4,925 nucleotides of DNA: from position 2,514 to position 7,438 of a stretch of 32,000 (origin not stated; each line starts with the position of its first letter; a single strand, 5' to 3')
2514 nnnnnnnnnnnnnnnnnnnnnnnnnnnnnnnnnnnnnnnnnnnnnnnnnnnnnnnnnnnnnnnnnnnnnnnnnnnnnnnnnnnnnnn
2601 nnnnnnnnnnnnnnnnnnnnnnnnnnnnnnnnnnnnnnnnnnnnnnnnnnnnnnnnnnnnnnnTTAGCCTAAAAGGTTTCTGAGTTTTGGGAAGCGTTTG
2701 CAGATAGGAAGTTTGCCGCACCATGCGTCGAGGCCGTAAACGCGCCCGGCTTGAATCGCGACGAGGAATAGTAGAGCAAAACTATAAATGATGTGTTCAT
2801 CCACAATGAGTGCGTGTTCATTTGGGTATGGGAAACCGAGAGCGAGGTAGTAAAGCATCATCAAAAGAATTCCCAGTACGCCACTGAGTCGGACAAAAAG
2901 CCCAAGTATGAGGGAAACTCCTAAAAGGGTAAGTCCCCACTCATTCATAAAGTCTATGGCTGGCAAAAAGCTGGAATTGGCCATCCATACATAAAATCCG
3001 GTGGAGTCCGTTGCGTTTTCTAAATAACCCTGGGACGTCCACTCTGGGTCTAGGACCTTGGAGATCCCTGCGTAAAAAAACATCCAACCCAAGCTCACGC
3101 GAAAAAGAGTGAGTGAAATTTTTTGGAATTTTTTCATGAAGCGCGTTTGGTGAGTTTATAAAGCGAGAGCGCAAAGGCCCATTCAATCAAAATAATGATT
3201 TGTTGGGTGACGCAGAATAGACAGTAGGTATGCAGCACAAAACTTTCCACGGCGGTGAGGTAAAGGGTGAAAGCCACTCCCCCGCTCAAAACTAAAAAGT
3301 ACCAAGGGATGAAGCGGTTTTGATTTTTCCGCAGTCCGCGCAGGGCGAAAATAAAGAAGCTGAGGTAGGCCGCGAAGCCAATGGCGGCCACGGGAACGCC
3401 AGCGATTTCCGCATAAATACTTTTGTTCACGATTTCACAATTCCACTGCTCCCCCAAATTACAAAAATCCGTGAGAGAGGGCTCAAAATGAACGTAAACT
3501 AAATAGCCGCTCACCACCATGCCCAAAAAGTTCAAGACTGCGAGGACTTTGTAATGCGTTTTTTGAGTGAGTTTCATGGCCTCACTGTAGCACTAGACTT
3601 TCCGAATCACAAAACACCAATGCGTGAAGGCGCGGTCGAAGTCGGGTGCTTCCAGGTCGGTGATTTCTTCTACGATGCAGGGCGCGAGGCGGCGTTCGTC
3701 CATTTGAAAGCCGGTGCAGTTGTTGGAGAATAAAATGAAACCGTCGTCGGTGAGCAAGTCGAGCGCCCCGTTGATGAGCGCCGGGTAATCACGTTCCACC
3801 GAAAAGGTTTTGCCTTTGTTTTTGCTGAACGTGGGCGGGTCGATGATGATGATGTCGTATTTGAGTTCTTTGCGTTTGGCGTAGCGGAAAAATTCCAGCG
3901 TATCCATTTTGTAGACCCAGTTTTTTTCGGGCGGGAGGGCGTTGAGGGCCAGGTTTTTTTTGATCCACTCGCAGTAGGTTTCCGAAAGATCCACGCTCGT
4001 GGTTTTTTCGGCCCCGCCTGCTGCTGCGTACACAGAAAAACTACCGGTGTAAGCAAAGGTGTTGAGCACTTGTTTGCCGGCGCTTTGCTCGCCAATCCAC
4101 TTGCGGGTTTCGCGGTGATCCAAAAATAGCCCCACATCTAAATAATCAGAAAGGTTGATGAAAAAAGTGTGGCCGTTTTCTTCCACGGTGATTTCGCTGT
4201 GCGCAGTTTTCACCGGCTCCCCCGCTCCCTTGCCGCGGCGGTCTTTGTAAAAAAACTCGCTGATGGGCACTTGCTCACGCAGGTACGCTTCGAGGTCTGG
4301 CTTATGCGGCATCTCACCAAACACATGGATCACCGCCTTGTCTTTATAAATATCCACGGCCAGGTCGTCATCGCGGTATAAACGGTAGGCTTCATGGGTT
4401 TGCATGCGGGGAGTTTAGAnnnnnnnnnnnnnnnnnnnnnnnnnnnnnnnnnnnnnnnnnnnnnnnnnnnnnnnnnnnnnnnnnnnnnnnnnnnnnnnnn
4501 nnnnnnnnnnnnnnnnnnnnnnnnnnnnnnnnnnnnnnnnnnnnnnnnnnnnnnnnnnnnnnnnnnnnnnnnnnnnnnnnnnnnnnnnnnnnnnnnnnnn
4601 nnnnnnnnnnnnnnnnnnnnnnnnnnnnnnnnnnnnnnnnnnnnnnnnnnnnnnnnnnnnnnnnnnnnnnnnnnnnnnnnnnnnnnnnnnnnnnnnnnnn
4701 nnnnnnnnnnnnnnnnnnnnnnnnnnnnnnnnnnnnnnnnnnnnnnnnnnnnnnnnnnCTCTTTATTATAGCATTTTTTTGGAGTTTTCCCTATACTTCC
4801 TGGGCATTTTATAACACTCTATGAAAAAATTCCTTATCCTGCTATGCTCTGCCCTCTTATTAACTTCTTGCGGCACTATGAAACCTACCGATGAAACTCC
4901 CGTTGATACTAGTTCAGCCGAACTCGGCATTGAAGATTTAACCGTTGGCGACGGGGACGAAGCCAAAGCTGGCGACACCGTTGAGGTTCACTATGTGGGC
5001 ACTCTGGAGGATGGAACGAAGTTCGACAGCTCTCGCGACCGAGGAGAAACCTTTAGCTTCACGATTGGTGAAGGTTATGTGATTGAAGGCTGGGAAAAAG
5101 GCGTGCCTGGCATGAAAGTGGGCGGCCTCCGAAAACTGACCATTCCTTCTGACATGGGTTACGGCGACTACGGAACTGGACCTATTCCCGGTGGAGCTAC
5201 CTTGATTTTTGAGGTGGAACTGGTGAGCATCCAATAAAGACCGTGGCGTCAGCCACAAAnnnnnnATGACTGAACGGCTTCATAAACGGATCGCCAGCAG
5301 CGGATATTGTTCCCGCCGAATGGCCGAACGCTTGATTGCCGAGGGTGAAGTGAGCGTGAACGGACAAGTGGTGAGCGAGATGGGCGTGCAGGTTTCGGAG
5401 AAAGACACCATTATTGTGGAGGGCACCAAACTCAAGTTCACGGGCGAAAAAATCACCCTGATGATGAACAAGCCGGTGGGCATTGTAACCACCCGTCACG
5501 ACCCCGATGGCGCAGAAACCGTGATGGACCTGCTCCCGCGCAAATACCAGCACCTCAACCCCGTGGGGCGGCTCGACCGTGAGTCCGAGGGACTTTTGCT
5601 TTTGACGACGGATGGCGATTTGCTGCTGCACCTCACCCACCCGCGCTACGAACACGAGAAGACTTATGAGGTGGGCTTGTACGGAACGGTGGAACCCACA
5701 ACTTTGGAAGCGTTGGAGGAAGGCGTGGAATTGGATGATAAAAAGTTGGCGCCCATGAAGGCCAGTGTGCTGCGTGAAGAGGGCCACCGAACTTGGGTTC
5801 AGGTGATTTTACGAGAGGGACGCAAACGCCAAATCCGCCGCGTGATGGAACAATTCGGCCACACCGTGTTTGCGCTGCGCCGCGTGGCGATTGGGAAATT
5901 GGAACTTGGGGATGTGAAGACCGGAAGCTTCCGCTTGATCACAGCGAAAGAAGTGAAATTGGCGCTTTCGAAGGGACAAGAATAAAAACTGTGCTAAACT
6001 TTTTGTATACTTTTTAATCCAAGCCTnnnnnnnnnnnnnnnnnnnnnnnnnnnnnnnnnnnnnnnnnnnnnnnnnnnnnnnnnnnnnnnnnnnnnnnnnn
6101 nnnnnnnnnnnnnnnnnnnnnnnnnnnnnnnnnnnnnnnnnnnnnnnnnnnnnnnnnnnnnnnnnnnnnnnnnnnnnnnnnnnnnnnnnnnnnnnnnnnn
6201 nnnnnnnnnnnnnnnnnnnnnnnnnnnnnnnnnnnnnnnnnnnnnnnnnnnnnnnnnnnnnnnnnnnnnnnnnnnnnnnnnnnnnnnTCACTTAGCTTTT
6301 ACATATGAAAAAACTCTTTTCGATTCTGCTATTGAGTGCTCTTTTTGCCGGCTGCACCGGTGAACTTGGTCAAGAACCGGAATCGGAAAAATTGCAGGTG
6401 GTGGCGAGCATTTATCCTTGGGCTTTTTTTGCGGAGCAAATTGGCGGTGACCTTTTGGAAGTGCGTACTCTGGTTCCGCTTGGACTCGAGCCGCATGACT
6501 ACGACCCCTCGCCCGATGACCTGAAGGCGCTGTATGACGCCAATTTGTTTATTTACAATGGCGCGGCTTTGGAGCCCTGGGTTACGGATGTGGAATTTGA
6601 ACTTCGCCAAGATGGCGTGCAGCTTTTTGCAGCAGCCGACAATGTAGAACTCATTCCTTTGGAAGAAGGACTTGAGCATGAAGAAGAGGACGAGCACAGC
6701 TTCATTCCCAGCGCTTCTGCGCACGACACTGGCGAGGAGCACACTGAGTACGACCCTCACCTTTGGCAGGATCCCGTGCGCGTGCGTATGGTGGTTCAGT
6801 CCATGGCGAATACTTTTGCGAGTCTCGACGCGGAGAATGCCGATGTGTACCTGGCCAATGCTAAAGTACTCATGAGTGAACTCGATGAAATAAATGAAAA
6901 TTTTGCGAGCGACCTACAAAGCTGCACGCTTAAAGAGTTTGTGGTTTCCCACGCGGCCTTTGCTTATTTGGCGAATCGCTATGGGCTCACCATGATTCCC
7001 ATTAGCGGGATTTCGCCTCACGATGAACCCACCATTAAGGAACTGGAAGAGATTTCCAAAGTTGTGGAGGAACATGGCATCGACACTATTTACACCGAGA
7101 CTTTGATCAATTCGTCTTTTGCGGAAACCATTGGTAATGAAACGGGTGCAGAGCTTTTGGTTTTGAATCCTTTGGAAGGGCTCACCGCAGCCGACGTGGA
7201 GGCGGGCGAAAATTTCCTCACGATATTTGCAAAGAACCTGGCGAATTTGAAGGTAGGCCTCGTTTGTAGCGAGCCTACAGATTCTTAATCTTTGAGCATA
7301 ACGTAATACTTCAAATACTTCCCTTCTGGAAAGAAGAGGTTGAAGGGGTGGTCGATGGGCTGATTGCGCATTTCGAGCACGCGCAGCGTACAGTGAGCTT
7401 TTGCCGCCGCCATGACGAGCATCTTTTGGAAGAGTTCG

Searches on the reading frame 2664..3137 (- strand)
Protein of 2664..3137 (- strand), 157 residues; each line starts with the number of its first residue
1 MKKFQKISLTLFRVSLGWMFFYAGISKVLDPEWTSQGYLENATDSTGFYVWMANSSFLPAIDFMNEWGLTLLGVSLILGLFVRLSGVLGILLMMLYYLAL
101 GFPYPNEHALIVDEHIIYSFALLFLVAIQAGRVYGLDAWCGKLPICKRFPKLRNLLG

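Call 31: search_protein_families(library=pfam, proteins=[window:2664-3137:-], max_evalue=0.001)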
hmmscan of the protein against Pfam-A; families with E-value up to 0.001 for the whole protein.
window:2664-3137:- (157 aa): 2 families
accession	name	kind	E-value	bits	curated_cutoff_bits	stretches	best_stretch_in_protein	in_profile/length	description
PF07681.17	DoxX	-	1.4e-06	29.3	23.6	1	9-95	2-78/85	DoxX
PF07291.16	MauE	-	1.1e-05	26.1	27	1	7-99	3-82/128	Methylamine utilisation protein MauE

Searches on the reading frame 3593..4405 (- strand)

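Call 31: search_protein_families(library=pfam, proteins=[window:3593-4405:-], max_evalue=0.001)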
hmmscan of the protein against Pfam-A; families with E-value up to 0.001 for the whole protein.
window:3593-4405:- (270 aa): 3 families
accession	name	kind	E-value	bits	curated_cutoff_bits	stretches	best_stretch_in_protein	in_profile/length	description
PF10672.15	Methyltrans_SAM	-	4.9e-27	95.3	27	1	70-230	84-240/286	S-adenosylmethionine-dependent methyltransferase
PF03602.21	Cons_hypoth95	-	1.7e-10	41.3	24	1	103-196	35-126/182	Conserved hypothetical protein 95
PF02475.24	TRM5-TYW2_MTfase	-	1.2e-05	25.8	28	1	75-190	4-112/164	TRM5/TYW2 methyltransferase domain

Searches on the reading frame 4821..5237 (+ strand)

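Call 31: search_protein_families(library=pfam, proteins=[window:4821-5237:+], max_evalue=0.001)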
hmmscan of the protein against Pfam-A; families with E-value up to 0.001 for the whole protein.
window:4821-5237:+ (138 aa): 1 family
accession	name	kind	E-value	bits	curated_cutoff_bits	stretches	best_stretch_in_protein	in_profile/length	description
PF00254.34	FKBP_C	-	4.7e-36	123.4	21.1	1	46-135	2-94/94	FKBP-type peptidyl-prolyl cis-trans isomerase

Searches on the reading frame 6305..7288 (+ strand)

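Call 32: search_protein_families(library=pfam, proteins=[window:6305-7288:+], max_evalue=0.001)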
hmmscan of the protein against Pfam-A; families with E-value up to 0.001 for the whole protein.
window:6305-7288:+ (327 aa): 1 family
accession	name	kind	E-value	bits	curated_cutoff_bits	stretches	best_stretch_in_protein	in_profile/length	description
PF01297.22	ZnuA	-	1.7e-73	247.8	29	1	32-316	1-261/263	Zinc-uptake complex component A periplasmic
